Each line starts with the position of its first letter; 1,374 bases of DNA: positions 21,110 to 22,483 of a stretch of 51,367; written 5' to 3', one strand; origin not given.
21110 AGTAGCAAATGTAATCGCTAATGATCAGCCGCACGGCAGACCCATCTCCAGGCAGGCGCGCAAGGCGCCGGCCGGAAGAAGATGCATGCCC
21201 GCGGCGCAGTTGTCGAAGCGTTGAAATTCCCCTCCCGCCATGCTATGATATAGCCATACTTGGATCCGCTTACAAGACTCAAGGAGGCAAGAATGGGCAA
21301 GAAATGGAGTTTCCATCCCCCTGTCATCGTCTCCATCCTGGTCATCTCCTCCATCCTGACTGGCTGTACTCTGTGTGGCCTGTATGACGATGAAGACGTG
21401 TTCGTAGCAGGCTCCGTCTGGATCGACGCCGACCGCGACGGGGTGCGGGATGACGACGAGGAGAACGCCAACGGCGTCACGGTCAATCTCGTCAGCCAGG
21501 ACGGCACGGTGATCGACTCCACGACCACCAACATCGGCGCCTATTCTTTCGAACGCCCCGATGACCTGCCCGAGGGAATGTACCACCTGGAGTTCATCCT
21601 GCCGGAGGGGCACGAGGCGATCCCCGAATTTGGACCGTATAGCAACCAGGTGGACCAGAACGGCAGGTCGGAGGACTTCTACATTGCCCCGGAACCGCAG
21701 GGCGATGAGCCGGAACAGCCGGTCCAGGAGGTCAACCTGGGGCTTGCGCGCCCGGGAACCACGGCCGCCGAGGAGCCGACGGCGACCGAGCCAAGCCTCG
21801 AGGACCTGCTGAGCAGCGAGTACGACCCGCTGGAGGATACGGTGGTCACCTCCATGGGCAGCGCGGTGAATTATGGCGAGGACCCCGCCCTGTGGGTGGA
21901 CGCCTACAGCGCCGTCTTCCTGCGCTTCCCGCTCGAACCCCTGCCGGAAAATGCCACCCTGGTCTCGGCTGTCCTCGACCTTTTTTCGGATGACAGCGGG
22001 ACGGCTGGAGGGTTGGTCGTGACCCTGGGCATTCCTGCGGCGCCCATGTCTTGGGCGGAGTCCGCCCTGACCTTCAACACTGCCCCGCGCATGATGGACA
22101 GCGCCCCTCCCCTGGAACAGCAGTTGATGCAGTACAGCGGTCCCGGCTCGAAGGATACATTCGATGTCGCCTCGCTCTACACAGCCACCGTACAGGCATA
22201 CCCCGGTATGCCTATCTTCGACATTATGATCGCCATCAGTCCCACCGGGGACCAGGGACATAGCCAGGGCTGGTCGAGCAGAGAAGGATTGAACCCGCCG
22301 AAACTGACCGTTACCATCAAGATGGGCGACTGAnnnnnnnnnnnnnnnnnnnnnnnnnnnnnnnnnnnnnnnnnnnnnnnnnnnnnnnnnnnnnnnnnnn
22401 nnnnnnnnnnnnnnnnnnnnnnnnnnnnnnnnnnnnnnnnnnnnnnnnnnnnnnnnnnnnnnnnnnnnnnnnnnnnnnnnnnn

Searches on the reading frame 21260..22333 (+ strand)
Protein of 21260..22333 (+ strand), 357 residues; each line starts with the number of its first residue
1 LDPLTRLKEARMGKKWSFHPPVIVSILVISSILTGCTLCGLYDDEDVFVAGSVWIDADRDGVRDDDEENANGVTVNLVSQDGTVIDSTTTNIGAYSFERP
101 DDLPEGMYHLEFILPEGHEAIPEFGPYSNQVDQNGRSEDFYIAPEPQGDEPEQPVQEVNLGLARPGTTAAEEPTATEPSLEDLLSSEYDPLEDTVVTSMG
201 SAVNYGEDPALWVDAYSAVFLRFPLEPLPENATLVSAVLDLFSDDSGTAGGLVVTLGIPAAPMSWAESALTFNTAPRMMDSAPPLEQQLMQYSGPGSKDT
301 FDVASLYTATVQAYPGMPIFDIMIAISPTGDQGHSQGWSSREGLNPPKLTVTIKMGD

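Call 4: search_protein_families(library=pfam, proteins=[window:21260-22333:+])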
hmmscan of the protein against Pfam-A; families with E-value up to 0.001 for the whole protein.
window:21260-22333:+ (357 aa): 2 families
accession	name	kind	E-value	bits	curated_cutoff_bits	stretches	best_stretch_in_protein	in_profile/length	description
PF17210.9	SdrD_B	-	2.8e-14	53.7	29.7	1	52-125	6-77/112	SdrD B-like domain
PF24517.2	CBM96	-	1.6e-09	38.3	26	1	187-352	4-163/164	Carbohydrate-binding module family 96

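Call 9: find_encoding_contigs(protein=window:21293-22333:+, flank=6000, max_places=10)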
Protein window:21293-22333:+ (346 aa): 6 contigs read that carry it; 4 places shown.
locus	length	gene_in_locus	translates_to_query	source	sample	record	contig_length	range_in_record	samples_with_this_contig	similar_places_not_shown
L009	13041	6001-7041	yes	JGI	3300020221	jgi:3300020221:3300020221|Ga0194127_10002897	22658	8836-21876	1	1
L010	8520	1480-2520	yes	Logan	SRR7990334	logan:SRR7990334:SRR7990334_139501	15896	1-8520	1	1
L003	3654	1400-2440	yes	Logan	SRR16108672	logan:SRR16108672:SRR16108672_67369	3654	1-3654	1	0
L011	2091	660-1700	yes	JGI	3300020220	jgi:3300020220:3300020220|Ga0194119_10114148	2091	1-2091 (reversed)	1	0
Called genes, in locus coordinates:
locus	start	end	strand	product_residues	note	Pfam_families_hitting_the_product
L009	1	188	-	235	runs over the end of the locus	PF02660:G3P_acyltransf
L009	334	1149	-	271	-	PF18900:DUF5656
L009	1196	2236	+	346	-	-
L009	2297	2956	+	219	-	-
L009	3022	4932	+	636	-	PF02518:HATPase_c, PF00204:DNA_gyraseB, PF01751:Toprim, PF00986:DNA_gyraseB_C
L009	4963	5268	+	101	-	PF01909:NTP_transf_2, PF18765:Polbeta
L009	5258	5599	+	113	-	PF01934:HepT-like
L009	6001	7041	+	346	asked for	PF17210:SdrD_B, PF24517:CBM96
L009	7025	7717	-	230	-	-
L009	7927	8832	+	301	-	PF00672:HAMP (weak)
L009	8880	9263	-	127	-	PF01035:DNA_binding_1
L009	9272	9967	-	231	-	-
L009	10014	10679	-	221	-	-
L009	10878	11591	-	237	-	PF14562:Endonuc_BglI (faint), PF11487:RestrictionSfiI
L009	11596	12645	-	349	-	PF01555:N6_N4_Mtase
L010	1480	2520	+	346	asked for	PF17210:SdrD_B, PF24517:CBM96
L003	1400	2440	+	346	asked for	PF17210:SdrD_B, PF24517:CBM96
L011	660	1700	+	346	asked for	PF17210:SdrD_B, PF24517:CBM96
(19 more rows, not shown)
